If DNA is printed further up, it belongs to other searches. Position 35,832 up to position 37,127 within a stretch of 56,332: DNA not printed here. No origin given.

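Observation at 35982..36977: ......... intein inserted in the P-loop of the SF2 helicase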

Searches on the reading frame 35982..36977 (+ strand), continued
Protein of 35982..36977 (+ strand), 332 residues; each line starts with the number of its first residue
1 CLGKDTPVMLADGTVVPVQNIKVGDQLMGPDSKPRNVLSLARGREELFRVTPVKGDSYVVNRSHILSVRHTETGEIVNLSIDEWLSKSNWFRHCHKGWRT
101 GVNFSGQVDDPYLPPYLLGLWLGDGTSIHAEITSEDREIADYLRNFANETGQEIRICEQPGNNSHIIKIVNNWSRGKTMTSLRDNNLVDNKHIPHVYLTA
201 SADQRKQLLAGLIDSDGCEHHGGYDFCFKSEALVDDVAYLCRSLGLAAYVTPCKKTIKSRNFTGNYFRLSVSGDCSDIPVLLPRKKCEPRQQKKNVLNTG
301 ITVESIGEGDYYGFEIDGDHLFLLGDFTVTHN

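Call 32: find_related_loci(query=window:35982-36977:+, collection=viral_contigs, flank=3000)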
Query window:35982-36977:+ (332 aa) in viral_contigs; peptide patterns used: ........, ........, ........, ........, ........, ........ (x = any residue, [..] = any of these).
258 stretches matched a pattern; 246 encode a relative of the query (tblastn E <= 1e-3); the best 80 are kept; 80 distinct loci.
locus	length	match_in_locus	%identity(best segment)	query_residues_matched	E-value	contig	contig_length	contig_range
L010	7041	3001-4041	55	1-332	2e-120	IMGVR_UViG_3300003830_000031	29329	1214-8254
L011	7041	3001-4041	53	1-332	4e-118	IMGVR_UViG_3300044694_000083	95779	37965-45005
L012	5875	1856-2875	52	1-332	2e-116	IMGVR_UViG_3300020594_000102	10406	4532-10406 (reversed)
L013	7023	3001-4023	51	1-332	5e-115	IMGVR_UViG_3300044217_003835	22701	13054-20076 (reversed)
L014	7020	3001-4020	52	1-332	2e-114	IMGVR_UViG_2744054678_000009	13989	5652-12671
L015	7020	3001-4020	52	1-332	2e-114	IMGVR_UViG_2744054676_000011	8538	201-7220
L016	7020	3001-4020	52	1-332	3e-114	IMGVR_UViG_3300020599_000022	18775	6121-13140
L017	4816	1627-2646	51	1-332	1e-112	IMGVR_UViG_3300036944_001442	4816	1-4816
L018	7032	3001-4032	50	1-332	9e-109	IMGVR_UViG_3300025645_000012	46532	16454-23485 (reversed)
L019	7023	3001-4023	51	1-332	1e-107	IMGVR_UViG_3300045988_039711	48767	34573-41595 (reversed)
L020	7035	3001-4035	50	1-332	4e-107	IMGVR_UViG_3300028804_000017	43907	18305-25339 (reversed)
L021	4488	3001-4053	50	1-332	3e-105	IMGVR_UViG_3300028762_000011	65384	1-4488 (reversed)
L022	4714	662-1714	50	1-332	4e-105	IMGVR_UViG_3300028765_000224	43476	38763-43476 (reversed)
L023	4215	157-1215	52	1-332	2e-105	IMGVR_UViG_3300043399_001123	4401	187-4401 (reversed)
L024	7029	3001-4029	48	1-332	9e-101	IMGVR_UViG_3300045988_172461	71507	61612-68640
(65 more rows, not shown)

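Call 36: predict_structure(alignment_id=A4)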
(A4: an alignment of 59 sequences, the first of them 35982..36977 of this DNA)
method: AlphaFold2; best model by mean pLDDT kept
length: 332 residues; sequences in the alignment: 59
mean_pLDDT: 96.5   pTM: 0.93
mean pLDDT of the five models: 96.5, 96.2, 96.1, 96.1, 95.7
residues with pLDDT >= 90: 317; 70-90: 13; 50-70: 2; < 50: 0
segments of 3 or more residues with pLDDT < 50: none
pLDDT, mean of each block of 10 residues (from residue 1): 96 98 98 98 98 96 98 97 98 98 96 98 95 96 97 94 92 83 97 98 99 97 96 98 98 97 97 97 97 94 98 97 98 88
secondary structure, 60 per line:
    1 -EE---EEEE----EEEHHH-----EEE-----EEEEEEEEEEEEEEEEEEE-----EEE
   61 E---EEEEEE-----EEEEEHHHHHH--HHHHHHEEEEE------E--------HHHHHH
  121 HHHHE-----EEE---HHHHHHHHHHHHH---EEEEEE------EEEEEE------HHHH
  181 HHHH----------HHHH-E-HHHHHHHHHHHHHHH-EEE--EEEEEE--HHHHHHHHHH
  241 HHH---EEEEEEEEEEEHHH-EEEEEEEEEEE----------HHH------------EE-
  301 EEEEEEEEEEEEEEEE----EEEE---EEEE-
elements in order: E7-10 E15-17 E26-28 E34-52 E58-61 E65-70 E76-80 H81-86 H89-94 E95-99 H115-124 E131-133 H137-149 E153-158 E165-170 H177-184 H195-198 H202-216 E218-220 E223-228 H231-243 E247-257 E262-272 E301-316 E321-324 E328-331

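Call 39: fold_search(model_id=the predicted structure, library=pdb)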
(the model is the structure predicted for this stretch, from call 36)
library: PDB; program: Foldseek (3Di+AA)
matches with E <= 10: 851; with E <= 0.001: 66
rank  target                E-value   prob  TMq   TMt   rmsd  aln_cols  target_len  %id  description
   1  1ef0_A                2.4e-26  1.00  0.80  0.63   6.9       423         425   22  CRYSTAL STRUCTURE OF PI-SCEI MINIPRECURSOR (released 2000-06-07)
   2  1vde_B                3.8e-26  1.00  0.80  0.63   6.9       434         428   22  PI-SCEI, A HOMING ENDONUCLEASE WITH PROTEIN SPLICING ACTIVITY (released 1998-04-08)
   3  1vde_A                1.4e-25  1.00  0.80  0.63   7.1       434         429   22  PI-SCEI, A HOMING ENDONUCLEASE WITH PROTEIN SPLICING ACTIVITY (released 1998-04-08)
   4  1jva_B                5.4e-25  1.00  0.80  0.63   7.3       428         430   21  CRYSTAL STRUCTURE OF THE VMA1-DERIVED ENDONUCLEASE BEARING THE N AND C EXTEIN PROPEPTIDES (released 2002-08-29)
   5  1lwt_A                2.4e-24  1.00  0.81  0.61   7.5       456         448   21  Crystal structure of the intein homing endonuclease PI-SceI bound to its substrate DNA (Ca2+ free) (released 2002-09-27)
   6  1dfa                  2.4e-24  1.00  0.77  0.64   6.1       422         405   22  CRYSTAL STRUCTURE OF PI-SCEI IN C2 SPACE GROUP (released 1999-12-08)
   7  1jva_A                4.5e-24  1.00  0.77  0.61   8.3       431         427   21  CRYSTAL STRUCTURE OF THE VMA1-DERIVED ENDONUCLEASE BEARING THE N AND C EXTEIN PROPEPTIDES (released 2002-08-29)
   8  1um2_B                5.3e-24  1.00  0.81  0.65   7.4       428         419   22  Crystal Structure of the Vma1-Derived Endonuclease with the Ligated Extein Segment (released 2004-09-22)
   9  1lws_A                5.6e-24  1.00  0.78  0.62   7.0       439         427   20  Crystal structure of the intein homing endonuclease PI-SceI bound to its recognition sequence (released 2002-09-27)
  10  1um2_A                1.3e-22  1.00  0.77  0.62   7.9       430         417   21  Crystal Structure of the Vma1-Derived Endonuclease with the Ligated Extein Segment (released 2004-09-22)
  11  1ef0_B                2.2e-22  1.00  0.76  0.65   6.9       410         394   22  CRYSTAL STRUCTURE OF PI-SCEI MINIPRECURSOR (released 2000-06-07)
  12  7qsu                  3.3e-16  1.00  0.66  0.61   5.8       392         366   15  Crystal structure of homing endonuclease-associated TliVMA intein (C1A, d333-339) (released 2022-03-30)
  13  7qss                  2.8e-14  1.00  0.68  0.54   8.9       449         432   14  Crystal structure of homing endonuclease-associated TliVMA intein (C1A) (released 2022-03-30)
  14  7qst                  1.0e-13  1.00  0.66  0.61   8.3       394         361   15  Crystal structure of homing endonuclease-associated PhoVMA intein (C1A) (released 2022-03-30)
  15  1dq3                  6.6e-12  1.00  0.69  0.52   8.5       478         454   13  CRYSTAL STRUCTURE OF AN ARCHAEAL INTEIN-ENCODED HOMING ENDONUCLEASE PI-PFUI (released 2000-07-05)
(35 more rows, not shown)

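Call 55: find_related_loci(query=window:35982-36977:+, collection=metagenome_contigs, flank=2500)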
Query window:35982-36977:+ (332 aa) in metagenome_contigs; peptide patterns used: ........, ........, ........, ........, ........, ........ (x = any residue, [..] = any of these).
600 stretches matched a pattern (row limit reached: there are more); 493 encode a relative of the query (tblastn E <= 1e-3); the best 80 are kept; 80 distinct loci.
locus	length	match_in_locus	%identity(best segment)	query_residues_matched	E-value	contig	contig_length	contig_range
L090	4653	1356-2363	56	1-332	1e-120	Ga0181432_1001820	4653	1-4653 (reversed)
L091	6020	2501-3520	52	1-332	3e-114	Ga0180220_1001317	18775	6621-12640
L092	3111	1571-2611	52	1-332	9e-114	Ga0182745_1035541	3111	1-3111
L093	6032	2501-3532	50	1-332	7e-109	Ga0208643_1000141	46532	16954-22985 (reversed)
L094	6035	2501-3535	50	1-332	3e-107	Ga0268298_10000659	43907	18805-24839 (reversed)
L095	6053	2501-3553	50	1-332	3e-105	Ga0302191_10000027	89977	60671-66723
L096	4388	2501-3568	48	1-332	4e-105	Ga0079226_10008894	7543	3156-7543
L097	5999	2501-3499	51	1-332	2e-104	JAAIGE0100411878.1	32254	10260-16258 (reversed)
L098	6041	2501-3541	49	1-332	1e-101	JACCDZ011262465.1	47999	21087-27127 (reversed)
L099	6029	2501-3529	48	1-332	7e-101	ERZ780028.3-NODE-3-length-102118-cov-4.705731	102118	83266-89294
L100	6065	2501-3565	47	1-332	6e-100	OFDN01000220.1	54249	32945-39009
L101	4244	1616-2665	49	1-332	2e-100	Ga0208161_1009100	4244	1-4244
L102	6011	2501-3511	48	1-332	2e-99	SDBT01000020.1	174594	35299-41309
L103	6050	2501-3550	48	1-332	1e-97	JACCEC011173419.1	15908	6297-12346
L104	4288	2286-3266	50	6-332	1e-97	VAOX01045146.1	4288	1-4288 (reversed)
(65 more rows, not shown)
